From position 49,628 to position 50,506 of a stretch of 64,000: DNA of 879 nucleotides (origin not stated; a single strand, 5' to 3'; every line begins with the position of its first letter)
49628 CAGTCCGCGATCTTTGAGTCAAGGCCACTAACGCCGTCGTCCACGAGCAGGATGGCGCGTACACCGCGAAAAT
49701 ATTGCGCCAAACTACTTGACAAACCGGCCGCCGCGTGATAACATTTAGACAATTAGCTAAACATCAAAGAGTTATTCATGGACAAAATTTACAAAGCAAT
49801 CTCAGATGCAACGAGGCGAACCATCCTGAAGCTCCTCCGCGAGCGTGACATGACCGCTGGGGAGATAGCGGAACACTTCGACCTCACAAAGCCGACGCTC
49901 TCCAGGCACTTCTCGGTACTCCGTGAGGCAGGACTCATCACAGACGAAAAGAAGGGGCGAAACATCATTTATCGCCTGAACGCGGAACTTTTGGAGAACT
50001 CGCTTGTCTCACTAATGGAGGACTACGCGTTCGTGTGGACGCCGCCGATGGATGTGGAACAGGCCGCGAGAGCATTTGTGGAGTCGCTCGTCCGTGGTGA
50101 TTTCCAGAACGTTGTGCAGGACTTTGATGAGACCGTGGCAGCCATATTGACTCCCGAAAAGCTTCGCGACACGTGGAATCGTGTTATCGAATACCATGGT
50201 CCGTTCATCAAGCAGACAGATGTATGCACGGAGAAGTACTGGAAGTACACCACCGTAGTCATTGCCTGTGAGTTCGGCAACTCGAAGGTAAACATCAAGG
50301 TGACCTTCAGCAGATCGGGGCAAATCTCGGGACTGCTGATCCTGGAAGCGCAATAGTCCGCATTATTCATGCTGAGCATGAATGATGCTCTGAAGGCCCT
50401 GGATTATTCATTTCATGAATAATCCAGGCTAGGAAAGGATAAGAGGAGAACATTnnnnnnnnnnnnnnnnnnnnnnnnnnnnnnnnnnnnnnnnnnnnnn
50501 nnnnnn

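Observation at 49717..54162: SdpR/SdpI-like regulatory module built around a shared DUF3887-like domain: ArsR-DUF3887 regulator plus two DUF3887-alpha/beta-hydrolase (lipo)proteins, an SdpI-like protein and a bPH membrane protein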

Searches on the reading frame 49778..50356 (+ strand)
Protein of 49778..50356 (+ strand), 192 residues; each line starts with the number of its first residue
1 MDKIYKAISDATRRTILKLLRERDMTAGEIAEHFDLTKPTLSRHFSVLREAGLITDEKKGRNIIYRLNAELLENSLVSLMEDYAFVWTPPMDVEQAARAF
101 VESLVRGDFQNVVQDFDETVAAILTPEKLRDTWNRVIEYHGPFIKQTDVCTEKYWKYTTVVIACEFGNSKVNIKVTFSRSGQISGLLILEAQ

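Call 3: search_protein_families(library=pfam, proteins=[window:49778-50356:+], max_evalue=0.1)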
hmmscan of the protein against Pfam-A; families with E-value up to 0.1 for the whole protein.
window:49778-50356:+ (192 aa): 27 families (the best 25 are shown)
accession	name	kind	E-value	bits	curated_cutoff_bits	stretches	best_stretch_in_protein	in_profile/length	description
PF01022.26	HTH_5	-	1.7e-16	60.3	22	1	10-55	1-46/47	Bacterial regulatory protein, arsR family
PF13026.12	DUF3887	-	2.1e-14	54.4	31.8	1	97-186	1-91/91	Protein of unknown function (DUF3887)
PF12840.13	HTH_20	-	1.1e-13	51.4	27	1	9-55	2-49/51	Helix-turn-helix domain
PF13545.12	HTH_Crp_2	-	3.9e-07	30.4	27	1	23-73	21-68/70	Crp-like helix-turn-helix domain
PF13412.12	HTH_24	-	7.6e-07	29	21.9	1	10-55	2-48/48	Winged helix-turn-helix DNA-binding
PF12802.13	MarR_2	-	2.4e-06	28.1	27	1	19-56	14-55/61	MarR family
PF25213.1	HVO_A0261_N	-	4e-06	27.1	35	1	9-59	9-59/86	HVO_A0261 N-terminal domain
PF08279.18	HTH_11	-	7.2e-06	26.2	25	1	13-54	2-45/55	HTH domain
PF24034.1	DUF7343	-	1.4e-05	25.3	27.6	1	15-62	7-56/62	Domain of unknown function (DUF7343)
PF21476.4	PF0610-like_N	-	2e-05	25.2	33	1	12-40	2-30/50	PF0610-like, N-terminal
PF09339.16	HTH_IclR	-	2.9e-05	24.2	22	1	16-55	8-49/52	IclR helix-turn-helix domain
PF03965.22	Penicillinase_R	-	0.00013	22.8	22.6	0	82-130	57-102/115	Penicillinase repressor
PF02082.26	Rrf2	-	0.00024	21.7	30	1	18-77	16-75/132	Iron-dependent Transcriptional regulator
PF01978.25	TrmB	-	0.00027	21.2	25.6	1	17-66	15-63/68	Sugar-specific transcriptional regulator TrmB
PF01047.28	MarR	-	0.00084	19.6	24.6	1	18-57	11-50/59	MarR family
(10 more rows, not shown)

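Call 4: search_protein_families(library=ncbifam, proteins=[window:49778-50356:+], max_evalue=0.1)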
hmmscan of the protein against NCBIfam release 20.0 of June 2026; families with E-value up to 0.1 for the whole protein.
window:49778-50356:+ (192 aa): 27 families (the best 25 are shown)
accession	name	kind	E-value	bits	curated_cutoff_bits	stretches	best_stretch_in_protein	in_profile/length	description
NF033789.1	repress_SdpR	subfamily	4.2e-32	109.9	100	1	4-80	1-77/79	autorepressor SdpR family transcription factor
NF033788.1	HTH_metalloreg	subfamily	3.4e-24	84.5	55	1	2-73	2-74/77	metalloregulator ArsR/SmtB family transcription factor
NF041096.1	esterase_EstD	equivalog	6e-14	51.9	600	1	90-191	18-119/421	esterase EstD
NF047906.1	CdPbTransRegCmtR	equivalog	5.5e-13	48.7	150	1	1-81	11-91/104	Cd(II)/Pb(II)-sensing metalloregulatory transcriptional regulator CmtR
NF007528.0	PRK10141.1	subfamily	1.3e-12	47.6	97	1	3-71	8-77/117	metalloregulator ArsR/SmtB family transcription factor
NF040642.1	sulf_sens_BigR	equivalog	3.7e-10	39.8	155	1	4-72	13-81/95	sulfite-sensing transcriptional repressor BigR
NF041413.1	ArsR_Rv2640c_fam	equivalog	5.1e-10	39.8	155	1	6-74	37-108/118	Rv2640c family ArsR-like transcriptional regulator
NF053755.1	MsvR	equivalog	1.6e-09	37.9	220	1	5-76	7-81/236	transcriptional factor MsvR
NF045707.1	Dbac_1936_reg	equivalog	3.1e-08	33.5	115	1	4-72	10-78/99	ArsR/SmtB-type metalloregulator TsoR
NF053606.1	Sta1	subfamily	3.8e-05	23.7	80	1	8-65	18-81/100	Sta1 family transcriptional regulator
NF040939.2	trans_reg_lrs14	equivalog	9.3e-05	22.4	90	1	7-61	18-73/103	Lrs14 family HTH-type transcriptional regulator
TIGR01884.1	cas_HTH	subfamily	0.00023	20.6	60.2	1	12-63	143-196/202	CRISPR-associated CARF protein Csa3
NF053602.1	Phr_regulator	exception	0.0015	18.2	320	1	2-56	3-57/191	heat shock transcription regulator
NF004170.0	PRK05638.1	equivalog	0.0016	17.1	421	1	11-68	371-431/442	threonine synthase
TIGR02985.1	Sig70_bacteroi1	subfamily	0.012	15.8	126.4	1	12-45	118-151/162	RNA polymerase sigma-70 factor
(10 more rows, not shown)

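Call 8: find_homologous_proteins(query=window:49778-50356:+)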
Query window:49778-50356:+ (192 aa): 131 proteins with E <= 0.001 among 240 candidates; the best 120 are listed.
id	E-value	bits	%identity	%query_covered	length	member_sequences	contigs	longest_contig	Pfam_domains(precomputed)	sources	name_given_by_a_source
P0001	6.5e-122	422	100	100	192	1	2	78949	PF12840.14,PF13412.13,PF08279.19,PF21476.5,PF01022.27,PF12802.14,PF13026.13,PF13545.13,PF24034.2,PF25213.2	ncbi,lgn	-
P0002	1.6e-105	369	88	100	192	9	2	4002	PF12840.14,PF01022.27,PF13026.13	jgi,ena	-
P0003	6.2e-103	360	84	100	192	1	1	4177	PF12840.14,PF01022.27,PF13026.13,PF13545.13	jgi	jgi:ArsR family transcriptional regulator, arsenate/arsenite/antimonite-responsive transcriptional r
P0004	1.8e-102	359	84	98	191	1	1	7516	PF12840.14,PF08279.19,PF21476.5,PF01022.27,PF12802.14,PF13026.13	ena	-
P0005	2.7e-101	355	84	100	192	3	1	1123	PF12840.14,PF13412.13,PF01022.27,PF13026.13,PF13545.13,PF25213.2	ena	-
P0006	1.9e-100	352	81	99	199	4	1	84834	PF12840.14,PF01022.27,PF12802.14,PF13026.13,PF13545.13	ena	-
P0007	3.1e-100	351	82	99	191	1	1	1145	PF12840.14,PF21476.5,PF01022.27,PF12802.14,PF13026.13,PF13545.13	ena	-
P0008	1.6e-99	349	81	100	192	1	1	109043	PF12840.14,PF01022.27,PF13026.13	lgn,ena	-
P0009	4.9e-99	347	82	100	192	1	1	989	PF12840.14,PF01022.27,PF13026.13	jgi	-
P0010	2.2e-98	345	82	99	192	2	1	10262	PF12840.14,PF01022.27,PF13026.13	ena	-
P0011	2.7e-97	342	81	100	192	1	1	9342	PF12840.14,PF13412.13,PF21476.5,PF02082.27,PF01022.27,PF12802.14,PF13026.13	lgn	-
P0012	1.3e-93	330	76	100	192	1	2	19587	PF12840.14,PF13412.13,PF01022.27,PF12802.14,PF13026.13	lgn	-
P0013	2.9e-93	329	77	100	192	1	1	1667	PF12840.14,PF13412.13,PF08279.19,PF21476.5,PF01022.27,PF09339.17,PF12802.14,PF13026.13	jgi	jgi:DNA-binding transcriptional ArsR family regulator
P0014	2.9e-86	306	84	85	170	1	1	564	PF12840.14,PF01022.27,PF13026.13,PF25213.2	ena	-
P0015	3.1e-86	306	73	97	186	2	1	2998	PF12840.14,PF02082.27,PF01022.27,PF12802.14,PF13026.13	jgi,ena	-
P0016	1.4e-85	304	71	99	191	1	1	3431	PF12840.14,PF01022.27,PF13026.13,PF13545.13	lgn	-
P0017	4.6e-85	302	69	100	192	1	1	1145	PF12840.14,PF08279.19,PF21476.5,PF01022.27,PF12802.14,PF13026.13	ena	-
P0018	7.5e-85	301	70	100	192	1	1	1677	PF12840.14,PF01022.27,PF12802.14,PF13026.13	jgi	jgi:ArsR family transcriptional regulator, arsenate/arsenite/antimonite-responsive transcriptional r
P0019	8.2e-85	301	71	99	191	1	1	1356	PF12840.14,PF13412.13,PF08279.19,PF21476.5,PF01022.27,PF09339.17,PF12802.14,PF13026.13,PF13545.13,PF25213.2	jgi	-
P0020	9.2e-84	298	68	100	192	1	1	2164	PF12840.14,PF13412.13,PF08279.19,PF21476.5,PF01022.27,PF12802.14,PF13026.13,PF13545.13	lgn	-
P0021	2.1e-83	296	69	99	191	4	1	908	PF12840.14,PF13412.13,PF08279.19,PF21476.5,PF01022.27,PF12802.14,PF13026.13,PF13545.13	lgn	-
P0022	1.3e-82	294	78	88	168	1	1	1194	PF12840.14,PF01022.27,PF13026.13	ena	-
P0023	5.4e-80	285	65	100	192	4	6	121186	PF12840.14,PF01022.27,PF12802.14,PF13026.13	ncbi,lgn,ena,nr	ncbi:MAG: metalloregulator ArsR/SmtB family transcription factor [Armatimonadetes bacterium]|nr:meta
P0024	3.1e-78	280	66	100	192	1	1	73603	PF12840.14,PF08279.19,PF21476.5,PF01022.27,PF12802.14,PF13026.13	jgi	jgi:ArsR family transcriptional regulator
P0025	5.1e-78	279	76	86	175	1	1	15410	PF12840.14,PF01022.27,PF12802.14,PF13026.13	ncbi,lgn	-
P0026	5.3e-78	279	64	100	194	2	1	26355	PF12840.14,PF13412.13,PF08279.19,PF21476.5,PF01022.27,PF12802.14,PF13026.13,PF13545.13,PF25213.2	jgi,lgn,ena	-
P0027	1.5e-77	277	65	100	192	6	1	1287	PF12840.14,PF13412.13,PF01022.27,PF12802.14,PF13026.13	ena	-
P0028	2.5e-77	277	66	99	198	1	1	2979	PF12840.14,PF01022.27,PF13026.13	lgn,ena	-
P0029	1.3e-76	274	67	98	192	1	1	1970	PF12840.14,PF13412.13,PF21476.5,PF01022.27,PF12802.14,PF13026.13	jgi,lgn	jgi:DNA-binding transcriptional ArsR family regulator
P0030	1.7e-76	274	64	100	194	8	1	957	PF12840.14,PF21476.5,PF01022.27,PF13026.13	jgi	jgi:DNA-binding transcriptional ArsR family regulator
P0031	3.8e-76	273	65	100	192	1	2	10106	PF12840.14,PF13412.13,PF08279.19,PF21476.5,PF01022.27,PF12802.14,PF13026.13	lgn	-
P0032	1.0e-75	271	64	100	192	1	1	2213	PF12840.14,PF01022.27,PF13026.13,PF13545.13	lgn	-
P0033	1.5e-75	271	64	100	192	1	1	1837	PF12840.14,PF13412.13,PF08279.19,PF21476.5,PF01022.27,PF12802.14,PF13026.13,PF13545.13,PF25213.2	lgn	-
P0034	1.6e-75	271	65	100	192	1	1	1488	PF12840.14,PF08279.19,PF21476.5,PF01022.27,PF12802.14,PF13026.13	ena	-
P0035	3.0e-75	270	64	100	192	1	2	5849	PF12840.14,PF13412.13,PF21476.5,PF01022.27,PF12802.14,PF13026.13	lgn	-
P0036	8.6e-75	268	63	100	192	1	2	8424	PF12840.14,PF08279.19,PF21476.5,PF01022.27,PF12802.14,PF13026.13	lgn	-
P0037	1.1e-74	268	64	100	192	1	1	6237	PF12840.14,PF21476.5,PF01022.27,PF13026.13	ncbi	-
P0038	2.7e-74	267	65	98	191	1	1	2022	PF12840.14,PF13412.13,PF21476.5,PF01022.27,PF12802.14,PF13026.13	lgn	-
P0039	9.5e-74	265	63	98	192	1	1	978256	PF12840.14,PF08279.19,PF21476.5,PF01022.27,PF12802.14,PF13026.13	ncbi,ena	-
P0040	9.1e-71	255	61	100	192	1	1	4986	PF12840.14,PF01022.27,PF13026.13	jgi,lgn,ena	-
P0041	2.4e-70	254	62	98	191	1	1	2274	PF12840.14,PF08279.19,PF21476.5,PF01022.27,PF12802.14,PF13026.13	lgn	-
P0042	5.7e-70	253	61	98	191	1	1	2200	PF12840.14,PF13412.13,PF21476.5,PF01022.27,PF12802.14,PF13026.13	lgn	-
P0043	1.3e-68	248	67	86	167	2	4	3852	PF12840.14,PF01022.27,PF12802.14,PF13026.13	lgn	-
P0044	1.3e-68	248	60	99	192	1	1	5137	PF12840.14,PF13412.13,PF01022.27,PF12802.14,PF13026.13,PF13545.13,PF25213.2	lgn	-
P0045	1.6e-68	248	60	98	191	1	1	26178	PF12840.14,PF08279.19,PF21476.5,PF01022.27,PF12802.14,PF13026.13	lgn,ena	-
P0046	5.0e-68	246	63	92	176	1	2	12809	PF12840.14,PF01022.27,PF12802.14,PF13026.13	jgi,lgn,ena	-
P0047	1.3e-67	245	59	99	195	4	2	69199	PF12840.14,PF13412.13,PF08279.19,PF21476.5,PF01022.27,PF12802.14,PF13026.13,PF13545.13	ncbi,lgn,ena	ncbi:MAG: autorepressor SdpR family transcription factor [Candidatus Brocadiia bacterium]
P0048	2.9e-67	244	58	98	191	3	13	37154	PF12840.14,PF21476.5,PF01022.27,PF12802.14,PF13026.13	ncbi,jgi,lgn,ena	-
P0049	4.3e-65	237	64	88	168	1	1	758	PF12840.14,PF01022.27,PF13026.13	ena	-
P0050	1.3e-53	199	68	73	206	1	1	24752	PF12840.14,PF01022.27,PF13026.13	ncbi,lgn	-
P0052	6.3e-38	148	56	36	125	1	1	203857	PF12840.14,PF21476.5,PF01022.27,PF13026.13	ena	-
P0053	1.1e-35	141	58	59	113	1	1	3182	PF13026.13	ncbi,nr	ncbi:MAG: DUF3887 domain-containing protein [Armatimonadota bacterium]|nr:DUF3887 domain-containing 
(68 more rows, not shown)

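Call 10: search_solved_structures(query=window:49778-50356:+, max_evalue=0.01)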
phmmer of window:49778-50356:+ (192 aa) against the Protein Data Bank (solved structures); distinct sequences matched with E-value up to 0.01: 29.
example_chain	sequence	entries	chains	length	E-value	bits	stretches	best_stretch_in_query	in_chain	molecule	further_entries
7p6f_AAA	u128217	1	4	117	7e-13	52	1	4-72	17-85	Transcriptional regulator SrnR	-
3f6v_A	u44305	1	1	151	1.7e-09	41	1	8-80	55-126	Possible transcriptional regulator, ArsR family protein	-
2jsc_A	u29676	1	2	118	2.4e-07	33.9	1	3-97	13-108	Transcriptional regulator Rv1994c/MT2050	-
3jth_A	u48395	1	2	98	2.8e-07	33.7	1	5-78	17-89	Transcription activator HlyU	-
5znx_A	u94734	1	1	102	3.1e-07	33.6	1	5-78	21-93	Transcriptional activator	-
2oqg_A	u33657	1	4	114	4.2e-07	33.2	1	3-87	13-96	Possible transcriptional regulator, ArsR family protein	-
8qkf_A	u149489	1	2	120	4.7e-07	33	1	4-74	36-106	ArsR family transcriptional regulator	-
9t6t_A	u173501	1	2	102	5.2e-07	32.8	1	2-76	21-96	Lmo1102 protein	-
9t6r_A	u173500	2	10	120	6e-07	32.6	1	2-76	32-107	Lmo1102 protein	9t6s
7txm_A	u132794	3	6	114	1e-06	31.9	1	5-89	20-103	Transcriptional regulator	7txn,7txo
7r22_A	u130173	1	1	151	1.3e-06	31.6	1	2-80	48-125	ArsR family transcriptional regulator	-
4k2e_A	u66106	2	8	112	1.5e-06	31.4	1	5-72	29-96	Transcriptional activator HlyU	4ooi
3f6o_A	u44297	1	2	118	1.5e-06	31.4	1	3-63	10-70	Probable transcriptional regulator, ArsR family protein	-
1uly_A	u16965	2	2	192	1.8e-06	31.1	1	4-57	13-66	hypothetical protein PH1932 | hypothetical transcription regulator protein, PH1932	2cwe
3pqj_A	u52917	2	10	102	3.2e-06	30.3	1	4-69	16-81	Biofilm growth-associated repressor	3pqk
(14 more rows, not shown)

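Call 11: find_encoding_contigs(protein=P0023, flank=8000, max_places=3)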
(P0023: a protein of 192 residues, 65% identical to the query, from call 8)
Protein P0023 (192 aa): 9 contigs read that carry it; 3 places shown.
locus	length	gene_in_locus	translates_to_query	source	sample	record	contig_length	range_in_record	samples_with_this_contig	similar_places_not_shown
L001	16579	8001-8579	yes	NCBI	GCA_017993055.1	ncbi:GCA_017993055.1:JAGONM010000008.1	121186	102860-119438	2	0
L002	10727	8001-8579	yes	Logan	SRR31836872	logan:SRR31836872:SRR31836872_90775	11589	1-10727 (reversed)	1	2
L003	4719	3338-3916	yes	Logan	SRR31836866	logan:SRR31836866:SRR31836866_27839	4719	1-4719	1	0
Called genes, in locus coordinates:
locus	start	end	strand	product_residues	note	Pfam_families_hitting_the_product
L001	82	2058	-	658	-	PF01120:Alpha_L_fucos, PF14871:GHL6, PF02638:GHL10 (weak)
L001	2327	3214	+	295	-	PF01522:Polysacc_deac_1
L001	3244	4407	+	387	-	PF01321:Creatinase_N, PF00557:Peptidase_M24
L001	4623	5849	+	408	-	PF13173:AAA_14, PF13635:DUF4143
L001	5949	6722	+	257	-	PF03747:ADP_ribosyl_GH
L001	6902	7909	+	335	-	PF13189:Cytidylate_kin2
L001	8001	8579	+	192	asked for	PF01022:HTH_5, PF12802:MarR_2 (weak), PF12840:HTH_20, PF13026:DUF3887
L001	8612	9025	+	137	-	PF13026:DUF3887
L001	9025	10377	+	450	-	PF13026:DUF3887, PF01738:DLH (faint), PF12146:Hydrolase_4, PF12697:Abhydrolase_6, PF00326:Peptidase_S9 (faint)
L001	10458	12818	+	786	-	PF00270:DEAD, PF00271:Helicase_C, PF22982:WHD_HRQ1, PF09369:MZB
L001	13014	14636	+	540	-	PF08241:Methyltransf_11 (faint), PF13649:Methyltransf_25 (faint), PF01555:N6_N4_Mtase, PF18780:HNH_repeat (weak)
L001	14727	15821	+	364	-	PF01168:Ala_racemase_N, PF14031:D-ser_dehydrat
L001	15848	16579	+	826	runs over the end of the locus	?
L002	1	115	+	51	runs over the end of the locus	-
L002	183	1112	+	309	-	PF08902:DUF1848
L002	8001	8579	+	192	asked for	PF01022:HTH_5, PF12802:MarR_2 (weak), PF12840:HTH_20, PF13026:DUF3887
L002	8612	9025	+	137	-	PF13026:DUF3887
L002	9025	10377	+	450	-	PF13026:DUF3887, PF01738:DLH (faint), PF12146:Hydrolase_4, PF12697:Abhydrolase_6, PF00326:Peptidase_S9 (faint)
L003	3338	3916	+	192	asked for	PF01022:HTH_5, PF12802:MarR_2 (weak), PF12840:HTH_20, PF13026:DUF3887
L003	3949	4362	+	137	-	PF13026:DUF3887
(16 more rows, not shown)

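Call 12: find_encoding_contigs(protein=P0039, flank=8000, max_places=2)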
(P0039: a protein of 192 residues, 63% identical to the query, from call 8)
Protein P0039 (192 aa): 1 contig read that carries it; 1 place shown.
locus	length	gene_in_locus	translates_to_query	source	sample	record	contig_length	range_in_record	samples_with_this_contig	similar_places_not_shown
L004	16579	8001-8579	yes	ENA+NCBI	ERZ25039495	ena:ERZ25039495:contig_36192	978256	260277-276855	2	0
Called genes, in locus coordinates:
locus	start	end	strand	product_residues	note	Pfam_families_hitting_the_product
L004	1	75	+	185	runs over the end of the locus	-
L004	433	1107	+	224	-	PF01012:ETF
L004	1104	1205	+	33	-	-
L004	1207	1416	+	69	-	PF00037:Fer4 (weak), PF12837:Fer4_6 (weak), PF13237:Fer4_10, PF14697:Fer4_21 (weak), PF12838:Fer4_7, PF13187:Fer4_9, PF12837:Fer4_6 (weak), PF00037:Fer4 (weak), +5 more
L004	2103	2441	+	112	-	PF00766:ETF_alpha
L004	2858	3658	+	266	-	PF13229:Beta_helix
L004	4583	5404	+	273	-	-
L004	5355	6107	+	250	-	-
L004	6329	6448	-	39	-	PF10049:DUF2283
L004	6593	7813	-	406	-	-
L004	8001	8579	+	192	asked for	PF01022:HTH_5, PF08279:HTH_11 (faint), PF12802:MarR_2 (weak), PF12840:HTH_20, PF21476:PF0610-like_N (faint), PF13026:DUF3887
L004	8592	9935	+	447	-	PF13026:DUF3887, PF01738:DLH (faint), PF12146:Hydrolase_4, PF12697:Abhydrolase_6, PF00326:Peptidase_S9, PF07859:Abhydrolase_3 (weak)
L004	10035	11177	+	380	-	-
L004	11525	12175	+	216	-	PF07589:PEP_exosort_dom (weak)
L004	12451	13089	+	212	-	PF10418:DHODB_Fe-S_bind (faint)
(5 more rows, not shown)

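Call 13: find_encoding_contigs(protein=P0047, flank=8000, max_places=2)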
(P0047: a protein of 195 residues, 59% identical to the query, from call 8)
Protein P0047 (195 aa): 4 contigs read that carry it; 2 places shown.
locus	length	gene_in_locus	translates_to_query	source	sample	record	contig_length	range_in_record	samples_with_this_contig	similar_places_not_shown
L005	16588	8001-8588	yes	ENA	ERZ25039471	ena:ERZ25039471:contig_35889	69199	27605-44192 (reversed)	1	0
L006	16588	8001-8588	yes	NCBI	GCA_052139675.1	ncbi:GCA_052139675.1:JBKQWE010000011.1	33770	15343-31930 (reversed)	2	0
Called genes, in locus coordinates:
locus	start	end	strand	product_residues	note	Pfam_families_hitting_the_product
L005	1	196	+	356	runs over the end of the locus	PF00483:NTP_transferase, PF12804:NTP_transf_3 (weak), PF00132:Hexapep (faint)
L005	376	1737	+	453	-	PF13175:AAA_15, PF13304:AAA_21, PF12476:DUF3696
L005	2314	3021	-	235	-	PF03853:YjeF_N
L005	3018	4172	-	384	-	PF13433:Peripla_BP_5, PF13458:Peripla_BP_6, PF01094:ANF_receptor, PF13433:Peripla_BP_5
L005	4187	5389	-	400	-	PF02812:ELFV_dehydrog_N, PF00208:ELFV_dehydrog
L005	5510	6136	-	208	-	PF01139:RtcB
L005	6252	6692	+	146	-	-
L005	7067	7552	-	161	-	PF01951:Archease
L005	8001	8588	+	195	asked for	PF01022:HTH_5, PF12840:HTH_20, PF13412:HTH_24, PF13545:HTH_Crp_2 (weak), PF08279:HTH_11 (weak), PF12802:MarR_2 (weak), PF21476:PF0610-like_N (weak), PF13026:DUF3887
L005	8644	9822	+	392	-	PF13026:DUF3887, PF12697:Abhydrolase_6 (weak), PF12146:Hydrolase_4 (weak)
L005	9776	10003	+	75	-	-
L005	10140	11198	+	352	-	PF05343:Peptidase_M42, PF01546:Peptidase_M20 (weak)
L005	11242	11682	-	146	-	PF03602:Cons_hypoth95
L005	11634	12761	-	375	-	PF01073:3Beta_HSD, PF01370:Epimerase, PF04321:RmlD_sub_bind (faint), PF07993:NAD_binding_4 (faint), PF16363:GDP_Man_Dehyd, PF03602:Cons_hypoth95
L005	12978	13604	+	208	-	PF01865:PhoU_div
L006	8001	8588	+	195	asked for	PF01022:HTH_5, PF12840:HTH_20, PF13412:HTH_24, PF13545:HTH_Crp_2 (weak), PF08279:HTH_11 (weak), PF12802:MarR_2 (weak), PF21476:PF0610-like_N (weak), PF13026:DUF3887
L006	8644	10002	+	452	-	PF13026:DUF3887, PF00326:Peptidase_S9 (faint), PF01738:DLH (faint), PF12697:Abhydrolase_6, PF12146:Hydrolase_4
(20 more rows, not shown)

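Call 15: find_encoding_contigs(protein=P0008, flank=7000, max_places=1)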
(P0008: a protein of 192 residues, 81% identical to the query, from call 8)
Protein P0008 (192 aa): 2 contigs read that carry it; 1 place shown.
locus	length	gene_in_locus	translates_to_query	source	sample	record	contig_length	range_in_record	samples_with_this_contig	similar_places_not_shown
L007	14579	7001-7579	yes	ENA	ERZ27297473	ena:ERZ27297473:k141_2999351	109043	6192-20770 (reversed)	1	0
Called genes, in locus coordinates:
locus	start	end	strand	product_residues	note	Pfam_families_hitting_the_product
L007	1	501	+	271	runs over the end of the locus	-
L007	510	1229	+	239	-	PF02666:PS_Dcarbxylase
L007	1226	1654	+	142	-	-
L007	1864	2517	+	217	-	PF00535:Glycos_transf_2, PF12804:NTP_transf_3 (weak), PF13641:Glyco_tranf_2_3 (weak)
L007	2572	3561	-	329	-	PF03255:ACCA, PF01039:Carboxyl_trans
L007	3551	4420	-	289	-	PF17848:Zn_ribbon_ACC, PF01039:Carboxyl_trans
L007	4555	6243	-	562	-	PF00474:SSF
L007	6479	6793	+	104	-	-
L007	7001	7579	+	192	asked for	PF01022:HTH_5, PF12840:HTH_20, PF13026:DUF3887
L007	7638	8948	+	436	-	PF13026:DUF3887, PF01738:DLH (faint), PF12146:Hydrolase_4, PF12697:Abhydrolase_6 (weak), PF00326:Peptidase_S9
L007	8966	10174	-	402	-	PF13365:Trypsin_2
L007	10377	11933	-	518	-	PF07719:TPR_2 (faint), PF07721:TPR_4 (faint), PF13181:TPR_8 (faint), PF13424:TPR_12 (faint), PF13432:TPR_16 (faint), PF25058:ARM_TT21 (faint), PF14559:TPR_19 (weak), PF13428:TPR_14 (weak), +1 more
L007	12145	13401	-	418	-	-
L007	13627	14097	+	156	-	PF01047:MarR, PF12802:MarR_2, PF09339:HTH_IclR (weak)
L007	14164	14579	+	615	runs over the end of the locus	PF00664:ABC_membrane, PF00005:ABC_tran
